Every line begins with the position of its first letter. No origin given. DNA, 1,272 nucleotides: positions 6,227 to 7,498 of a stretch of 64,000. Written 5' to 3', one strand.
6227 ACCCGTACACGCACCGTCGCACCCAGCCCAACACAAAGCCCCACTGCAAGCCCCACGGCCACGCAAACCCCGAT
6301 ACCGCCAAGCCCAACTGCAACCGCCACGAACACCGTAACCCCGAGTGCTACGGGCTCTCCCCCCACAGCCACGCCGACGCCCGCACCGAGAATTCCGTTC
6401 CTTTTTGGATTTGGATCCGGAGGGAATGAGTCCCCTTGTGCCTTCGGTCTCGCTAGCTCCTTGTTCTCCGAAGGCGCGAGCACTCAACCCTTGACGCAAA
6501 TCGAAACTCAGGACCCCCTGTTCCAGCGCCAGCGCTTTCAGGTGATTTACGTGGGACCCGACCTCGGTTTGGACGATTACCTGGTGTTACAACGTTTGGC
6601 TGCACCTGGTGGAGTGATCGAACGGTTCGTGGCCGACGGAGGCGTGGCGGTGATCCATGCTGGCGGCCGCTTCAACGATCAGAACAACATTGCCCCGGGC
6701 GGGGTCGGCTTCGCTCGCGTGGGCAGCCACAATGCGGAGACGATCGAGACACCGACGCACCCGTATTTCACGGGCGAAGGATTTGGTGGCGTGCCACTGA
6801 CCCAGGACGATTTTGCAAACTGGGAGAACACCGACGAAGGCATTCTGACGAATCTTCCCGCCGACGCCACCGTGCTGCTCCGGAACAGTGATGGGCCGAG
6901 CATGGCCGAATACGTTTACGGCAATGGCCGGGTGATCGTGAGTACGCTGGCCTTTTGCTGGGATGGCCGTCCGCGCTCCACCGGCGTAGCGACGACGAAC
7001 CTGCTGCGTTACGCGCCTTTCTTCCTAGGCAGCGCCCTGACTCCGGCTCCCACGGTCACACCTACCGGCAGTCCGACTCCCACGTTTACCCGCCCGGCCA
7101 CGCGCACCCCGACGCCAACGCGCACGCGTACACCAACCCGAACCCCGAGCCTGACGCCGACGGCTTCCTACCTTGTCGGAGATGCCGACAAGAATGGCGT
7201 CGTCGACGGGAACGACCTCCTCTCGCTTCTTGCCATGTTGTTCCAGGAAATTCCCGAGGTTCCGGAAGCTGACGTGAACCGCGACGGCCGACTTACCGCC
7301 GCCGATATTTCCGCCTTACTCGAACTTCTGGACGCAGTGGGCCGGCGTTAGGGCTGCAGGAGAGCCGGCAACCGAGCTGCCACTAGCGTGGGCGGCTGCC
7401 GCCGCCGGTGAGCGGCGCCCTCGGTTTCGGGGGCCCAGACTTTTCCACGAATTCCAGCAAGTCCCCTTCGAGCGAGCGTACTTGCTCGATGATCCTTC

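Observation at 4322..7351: Giant secreted modular protein: three tandem novel 6-Cys modules, Thr/Pro linkers and a C-terminal type-I dockerin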

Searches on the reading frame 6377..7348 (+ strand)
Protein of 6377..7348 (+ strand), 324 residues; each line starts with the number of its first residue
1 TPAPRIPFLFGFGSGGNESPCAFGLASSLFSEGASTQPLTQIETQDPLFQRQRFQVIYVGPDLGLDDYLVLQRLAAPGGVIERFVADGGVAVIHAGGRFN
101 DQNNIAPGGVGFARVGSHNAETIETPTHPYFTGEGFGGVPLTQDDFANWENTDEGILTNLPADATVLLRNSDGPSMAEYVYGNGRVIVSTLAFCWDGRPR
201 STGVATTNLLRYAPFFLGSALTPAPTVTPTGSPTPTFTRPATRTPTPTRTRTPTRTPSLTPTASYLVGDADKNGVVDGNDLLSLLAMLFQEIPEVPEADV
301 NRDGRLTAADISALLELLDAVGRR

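Call 22: find_related_loci(query=A1, collection=genome_contigs, flank=10000)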
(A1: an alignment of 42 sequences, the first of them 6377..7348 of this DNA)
Query A1 (324 aa) in genome_contigs; peptide patterns used: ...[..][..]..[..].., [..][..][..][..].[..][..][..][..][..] (x = any residue, [..] = any of these).
31 stretches matched a pattern; 18 encode a relative of the query (tblastn E <= 1e-3); 18 distinct loci.
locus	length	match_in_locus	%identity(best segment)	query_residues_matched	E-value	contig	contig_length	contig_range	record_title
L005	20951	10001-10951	81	5-324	3e-138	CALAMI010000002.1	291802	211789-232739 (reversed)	MAG: Candidatus Binatia bacterium isolate R1_Bin_MAXBIN__076_sub_1 genome assembly, contig: c_000000296240, whole genome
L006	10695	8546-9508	76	1-324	5e-132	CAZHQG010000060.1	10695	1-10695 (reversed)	MAG TPA_asm: uncultured Candidatus Binatia bacterium isolate binchicken_co40_104 genome assembly, contig: NODE_2965_leng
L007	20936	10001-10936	56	1-318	4e-93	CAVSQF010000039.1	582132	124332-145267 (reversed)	MAG: uncultured delta proteobacterium isolate MFD01476.bin.1.163 genome assembly, contig: contig_27971, whole genome sho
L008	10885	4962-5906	56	1-318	5e-89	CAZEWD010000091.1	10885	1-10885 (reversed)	MAG TPA_asm: uncultured Candidatus Binatia bacterium isolate SRP263991_co5_163 genome assembly, contig: NODE_11829_lengt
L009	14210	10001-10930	54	5-318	4e-86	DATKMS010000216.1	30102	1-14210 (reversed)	MAG TPA_asm: Candidatus Margulisiibacteriota bacterium isolate SMAG_U14717 k141_3184477, whole genome shotgun sequence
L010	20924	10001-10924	50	2-313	5e-80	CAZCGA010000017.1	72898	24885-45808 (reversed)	MAG TPA_asm: uncultured Candidatus Binatia bacterium isolate SRP119689_co1_8 genome assembly, contig: NODE_380_length_72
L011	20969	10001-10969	48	2-317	1e-79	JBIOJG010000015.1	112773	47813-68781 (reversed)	MAG: Candidatus Binatia bacterium isolate GcC5-6 k141_842975_length_112773_cov_141.0032, whole genome shotgun sequence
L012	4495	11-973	55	1-319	2e-78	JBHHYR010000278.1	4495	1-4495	MAG: Candidatus Binatia bacterium isolate Maj_2_bin.38 NODE_12044_length_4495_cov_6.404054, whole genome shotgun sequenc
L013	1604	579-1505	49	2-316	5e-80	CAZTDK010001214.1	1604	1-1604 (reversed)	MAG TPA_asm: uncultured Candidatus Binatia bacterium isolate binchicken_co54_374 genome assembly, contig: NODE_193041_le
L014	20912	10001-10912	48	2-318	8e-76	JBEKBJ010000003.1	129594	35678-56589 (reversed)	MAG: Candidatus Binatia bacterium isolate SPRUCE 133 SPRUCE_133_3, whole genome shotgun sequence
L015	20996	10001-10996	48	4-317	6e-71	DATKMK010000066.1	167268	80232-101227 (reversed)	MAG TPA_asm: Candidatus Binatia bacterium isolate SMAG_U14709 k141_2856369, whole genome shotgun sequence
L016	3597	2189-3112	44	10-311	2e-69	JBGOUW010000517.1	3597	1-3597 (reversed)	MAG: Candidatus Binatia bacterium isolate OBJ_0618_7090110_13 k141_589153_length_3597_cov_18.6713, whole genome shotgun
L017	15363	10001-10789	50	5-263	2e-68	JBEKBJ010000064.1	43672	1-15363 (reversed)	MAG: Candidatus Binatia bacterium isolate SPRUCE 133 SPRUCE_133_64, whole genome shotgun sequence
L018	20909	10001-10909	45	27-318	4e-67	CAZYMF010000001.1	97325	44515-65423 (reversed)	MAG TPA_asm: uncultured Candidatus Binatia bacterium isolate SRP214966_co3_99 genome assembly, contig: NODE_69_length_97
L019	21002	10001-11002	47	4-317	3e-65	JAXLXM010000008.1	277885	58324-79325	MAG: Candidatus Binatia bacterium isolate STL-DESB1 C1.37.fa-8, whole genome shotgun sequence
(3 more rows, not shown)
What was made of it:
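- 14 of 18 genome loci are titled Candidatus Binatia; the other four are titled delta proteobacterium, Deltaproteobacteria or Margulisiibacteriota (call 22).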

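Call 28: predict_structure(alignment_id=A1)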
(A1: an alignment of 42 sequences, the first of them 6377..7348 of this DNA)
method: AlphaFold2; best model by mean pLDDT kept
length: 324 residues; sequences in the alignment: 42
mean_pLDDT: 81.3   pTM: 0.64
mean pLDDT of the five models: 81.3, 80.8, 78.7, 78.4, 77.9
residues with pLDDT >= 90: 153; 70-90: 105; 50-70: 21; < 50: 45
segments of 3 or more residues with pLDDT < 50: 219-261
pLDDT, mean of each block of 10 residues (from residue 1): 64 68 81 80 89 88 89 95 93 87 94 90 94 88 84 91 96 96 94 78 88 68 43 45 42 43 79 92 93 91 91 91 67
secondary structure, 60 per line:
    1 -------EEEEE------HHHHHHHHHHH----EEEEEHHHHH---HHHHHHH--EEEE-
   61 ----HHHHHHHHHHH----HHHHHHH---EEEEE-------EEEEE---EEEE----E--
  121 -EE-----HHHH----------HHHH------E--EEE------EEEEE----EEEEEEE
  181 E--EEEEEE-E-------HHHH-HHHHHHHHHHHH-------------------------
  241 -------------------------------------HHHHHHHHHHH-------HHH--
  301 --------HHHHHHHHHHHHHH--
elements in order: E8-12 H19-29 E34-38 H39-43 H47-53 E56-59 H65-75 H80-86 E90-94 E102-106 E110-113 H129-132 H143-146 E156-158 E165-169 E174-181 E184-189 H199-202 H204-215 H278-288 H309-322
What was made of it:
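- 7157..7348 (+): Dockerin module (aa 946-1009) with two EF-hand-like Ca loops at nt 7181-7216 and 7271-7306. Model pLDDT is about 91 (call 28).
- On Dockerin (Pfam PF00404 Dockerin_1): Predicted helices follow at model residues 278-288 and 309-322, with pLDDT about 91 (call 28).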

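Call 35: search_protein_families(library=pfam, alignment_id=A1, max_evalue=1)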
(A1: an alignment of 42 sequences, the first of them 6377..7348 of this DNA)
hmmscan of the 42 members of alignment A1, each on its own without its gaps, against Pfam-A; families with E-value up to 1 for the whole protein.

A. member 1, window:6377-7348:+ (324 aa): 5 families
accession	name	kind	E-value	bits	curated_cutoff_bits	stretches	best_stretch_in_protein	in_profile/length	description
PF00404.24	Dockerin_1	-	0.00017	22.1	22.9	1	268-314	2-52/57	Dockerin type I domain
PF00036.39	EF-hand_1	-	0.0013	18.5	25.4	0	269-287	10-28/29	EF hand domain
PF13405.12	EF-hand_6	-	0.0018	18.3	25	0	299-318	10-29/30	EF-hand domain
PF13499.12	EF-hand_7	-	0.04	14.7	30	0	297-315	10-28/67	EF-hand domain pair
PF13202.12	EF-hand_5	-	0.073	13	25.9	0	298-311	8-21/25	EF hand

B. families by the number of members that match (of 42 scanned): 14 families
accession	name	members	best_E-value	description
PF00404.24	Dockerin_1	41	1.4e-10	Dockerin type I domain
PF00036.39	EF-hand_1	23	4.5e-05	EF hand domain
PF13405.12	EF-hand_6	23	5.8e-05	EF-hand domain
PF13202.12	EF-hand_5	17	0.00048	EF hand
PF13499.12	EF-hand_7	11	0.0059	EF-hand domain pair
PF13517.12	FG-GAP_3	10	0.00095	FG-GAP-like repeat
PF14258.12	DUF4350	2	0.0048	Domain of unknown function (DUF4350)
PF01839.29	FG-GAP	2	0.061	FG-GAP repeat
PF21532.2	Bin2_C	1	0.059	Bridging integrator 2, C-terminal tail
PF13833.12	EF-hand_8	1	0.074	EF-hand domain pair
PF18462.6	DUF5612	1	0.13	Domain of unknown function (DUF5612)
PF05283.16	MGC-24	1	0.28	Multi-glycosylated core protein 24 (MGC-24), sialomucin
PF20209.3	DUF6570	1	0.3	Domain of unknown function (DUF6570)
PF10161.14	DDDD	1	0.59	Putative mitochondrial precursor protein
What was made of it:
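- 7157..7348 (+): 41/42 relatives match, best E=1.4e-10 (call 35).
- On ThuA-like family (PF06283) / GATase1-like superfamily: Only DUF4350 appeared, in 2 members at E=0.005 (call 35).
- Weak DUF4350 hits in 2 members (call 35). Two members give weak DUF4350 hits (call 35).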

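Call 69: fold_search(model_id=the predicted structure, library=pdb)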
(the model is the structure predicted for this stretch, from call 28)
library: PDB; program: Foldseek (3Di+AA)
matches with E <= 10: 1373; with E <= 0.001: 51
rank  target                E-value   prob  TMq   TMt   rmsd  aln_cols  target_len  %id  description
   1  2gk3_E                7.2e-07  1.00  0.42  0.53   7.7       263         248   14  Cytoplasmic Protein STM3548 from Salmonella typhimurium (released 2006-05-02)
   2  3soz_A                1.6e-06  1.00  0.40  0.51   7.6       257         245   12  Cytoplasmic Protein STM1381 from Salmonella typhimurium LT2 (released 2011-08-03)
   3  2gk3_A                3.7e-06  1.00  0.40  0.50   7.6       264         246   14  Cytoplasmic Protein STM3548 from Salmonella typhimurium (released 2006-05-02)
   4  7x87_B                3.9e-06  1.00  0.38  0.19   5.7       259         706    9  The complex structure of beta-1,2-glucosyltransferase from Ignavibacterium album with sophotetraose observed as sophor (released 2022-04-20)
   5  7vkw_B                3.9e-06  1.00  0.37  0.19   5.9       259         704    9  The apo structure of beta-1,2-glucosyltransferase from Ignavibacterium album (released 2022-03-09)
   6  7vl2_B                5.7e-06  1.00  0.38  0.19   5.7       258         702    9  The complex structure of beta-1,2-glucosyltransferase from Ignavibacterium album with ethyl alpha-D-Glucoside (released 2022-03-09)
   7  1t0b_A                5.7e-06  1.00  0.40  0.52   5.6       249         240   11  Structure of ThuA-like protein from Bacillus stearothermophilus (released 2004-08-03)
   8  1t0b_G                6.8e-06  1.00  0.38  0.48   5.8       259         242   11  Structure of ThuA-like protein from Bacillus stearothermophilus (released 2004-08-03)
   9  7vkz_A                7.3e-06  1.00  0.36  0.18   5.7       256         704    9  The complex structure of beta-1,2-glucosyltransferase from Ignavibacterium album with 1-Deoxynojirimycin (released 2022-03-09)
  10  8hx6_B                8.8e-06  1.00  0.39  0.21   5.5       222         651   15  Crystal structure of 4-amino-4-deoxychorismate synthase from Streptomyces venezuelae (released 2023-10-18)
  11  5xb7_F                8.8e-06  1.00  0.35  0.18   6.6       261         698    9  GH42 alpha-L-arabinopyranosidase from Bifidobacterium animalis subsp. lactis Bl-04 (released 2017-11-01)
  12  8hx8_A                9.3e-06  1.00  0.40  0.21   5.1       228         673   15  Crystal structure of 4-amino-4-deoxychorismate synthase from Streptomyces venezuelae co-crystallized with chorismate (released 2023-10-18)
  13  7vkz_B                9.3e-06  1.00  0.35  0.18   5.8       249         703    9  The complex structure of beta-1,2-glucosyltransferase from Ignavibacterium album with 1-Deoxynojirimycin (released 2022-03-09)
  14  8hx8_B                9.9e-06  1.00  0.41  0.22   4.9       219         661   15  Crystal structure of 4-amino-4-deoxychorismate synthase from Streptomyces venezuelae co-crystallized with chorismate (released 2023-10-18)
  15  7x87_A                9.9e-06  1.00  0.36  0.18   5.7       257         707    9  The complex structure of beta-1,2-glucosyltransferase from Ignavibacterium album with sophotetraose observed as sophor (released 2022-04-20)
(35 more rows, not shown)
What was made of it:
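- On ThuA-like family (PF06283) / GATase1-like superfamily: Foldseek gives E=7e-7 to 6e-6 (call 69).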

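Call 76: search_solved_structures(query=A1, max_evalue=10, show_alignments=4)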
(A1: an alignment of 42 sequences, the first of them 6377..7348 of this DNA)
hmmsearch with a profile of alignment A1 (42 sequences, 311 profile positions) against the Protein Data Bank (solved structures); distinct sequences matched with E-value up to 10: 74 (the best 60 are shown).
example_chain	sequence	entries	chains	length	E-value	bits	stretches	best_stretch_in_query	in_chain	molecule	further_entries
2ccl_B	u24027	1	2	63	3.8e-06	29.4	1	257-307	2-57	ENDO-1,4-BETA-XYLANASE Y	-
4fl4_A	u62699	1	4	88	4.7e-06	29.1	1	256-308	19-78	Glycoside hydrolase family 9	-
4cj0_A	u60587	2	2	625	1e-05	27.9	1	252-307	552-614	ENDOGLUCANASE D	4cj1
1clc_A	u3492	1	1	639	1.1e-05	27.9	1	252-307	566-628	ENDOGLUCANASE CELD; EC: 3.2.1.4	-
2yik_A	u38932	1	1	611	6.1e-05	25.4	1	244-307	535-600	ENDOGLUCANASE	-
2vn6_B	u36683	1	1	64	0.00011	24.5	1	257-308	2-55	ENDOGLUCANASE A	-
2vn5_B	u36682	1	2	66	0.00016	24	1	257-308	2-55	ENDOGLUCANASE A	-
6kg9_A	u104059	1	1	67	0.0002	23.8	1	255-309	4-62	And cellulose-binding endoglucanase family 9 CelL ortholog dockerin domain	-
1daq_A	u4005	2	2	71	0.00024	23.5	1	256-305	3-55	ENDOGLUCANASE SS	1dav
1ohz_B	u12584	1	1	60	0.00024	23.5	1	259-307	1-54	ENDO-1,4-BETA-XYLANASE Y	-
2mte_A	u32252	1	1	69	0.00027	23.3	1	257-305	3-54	Cellulose 1,4-beta-cellobiosidase (reducing end) CelS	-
6kge_D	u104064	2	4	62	0.00028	23.3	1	256-309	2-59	And cellulose-binding endoglucanase family 9 CelL ortholog dockerin domain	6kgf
6kgc_B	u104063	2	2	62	0.00032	23.1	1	256-309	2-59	And cellulose-binding endoglucanase family 9 CelL ortholog dockerin domain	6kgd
8ajy_B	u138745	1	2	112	0.00064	22.1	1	249-307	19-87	Dockerin from ScaH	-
9qf9_A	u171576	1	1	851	0.0011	21.3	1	215-304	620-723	Ruminococcus bromii Amy16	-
3kcp_A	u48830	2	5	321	0.54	12.5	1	245-307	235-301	Cellulosomal-scaffolding protein A | Cellulosome anchoring protein cohesin region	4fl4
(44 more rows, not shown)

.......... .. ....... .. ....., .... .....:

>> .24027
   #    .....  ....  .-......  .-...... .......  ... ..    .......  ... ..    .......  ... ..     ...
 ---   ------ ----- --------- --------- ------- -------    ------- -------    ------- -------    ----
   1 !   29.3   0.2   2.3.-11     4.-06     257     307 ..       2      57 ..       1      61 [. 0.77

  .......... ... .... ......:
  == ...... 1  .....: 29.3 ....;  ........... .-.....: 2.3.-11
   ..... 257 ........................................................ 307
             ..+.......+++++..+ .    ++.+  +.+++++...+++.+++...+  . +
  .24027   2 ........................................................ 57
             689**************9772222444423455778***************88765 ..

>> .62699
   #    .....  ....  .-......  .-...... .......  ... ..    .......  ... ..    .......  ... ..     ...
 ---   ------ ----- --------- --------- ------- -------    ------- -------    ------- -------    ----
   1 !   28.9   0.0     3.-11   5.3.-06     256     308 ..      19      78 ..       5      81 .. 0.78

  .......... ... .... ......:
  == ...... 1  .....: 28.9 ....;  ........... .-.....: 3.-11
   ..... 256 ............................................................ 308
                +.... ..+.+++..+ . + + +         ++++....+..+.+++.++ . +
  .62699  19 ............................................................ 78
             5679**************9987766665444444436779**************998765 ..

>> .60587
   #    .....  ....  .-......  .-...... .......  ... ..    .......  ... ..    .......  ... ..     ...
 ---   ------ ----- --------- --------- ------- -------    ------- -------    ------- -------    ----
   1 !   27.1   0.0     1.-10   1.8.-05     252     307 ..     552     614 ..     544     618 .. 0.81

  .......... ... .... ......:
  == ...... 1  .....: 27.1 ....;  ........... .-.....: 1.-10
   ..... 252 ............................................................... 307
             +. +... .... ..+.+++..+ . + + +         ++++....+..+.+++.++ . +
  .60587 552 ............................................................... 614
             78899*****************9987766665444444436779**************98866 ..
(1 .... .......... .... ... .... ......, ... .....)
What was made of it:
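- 7157..7348 (+): The family profile's best PDB hits are type I dockerins: 2ccl_B at 3.8e-6, plus 4fl4, 1clc and 2vn6 (call 76).
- On Dockerin (Pfam PF00404 Dockerin_1): The family profile's top PDB hits are 2ccl_B (3.8e-6), 4fl4_A, 1clc_A, 2vn6_B and 1daq_A, aligned across both repeats (call 76).
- Closest known: Cellulosomal enzyme subunits with a C-terminal type I dockerin. Same: The family profile aligns over both repeats of solved type I dockerins (call 76).
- Closest known: Cellulosomal enzyme subunits with a C-terminal type I dockerin. Different: The stretch between the two repeats is 5-7 residues shorter than in the clostridial dockerins (call 76).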
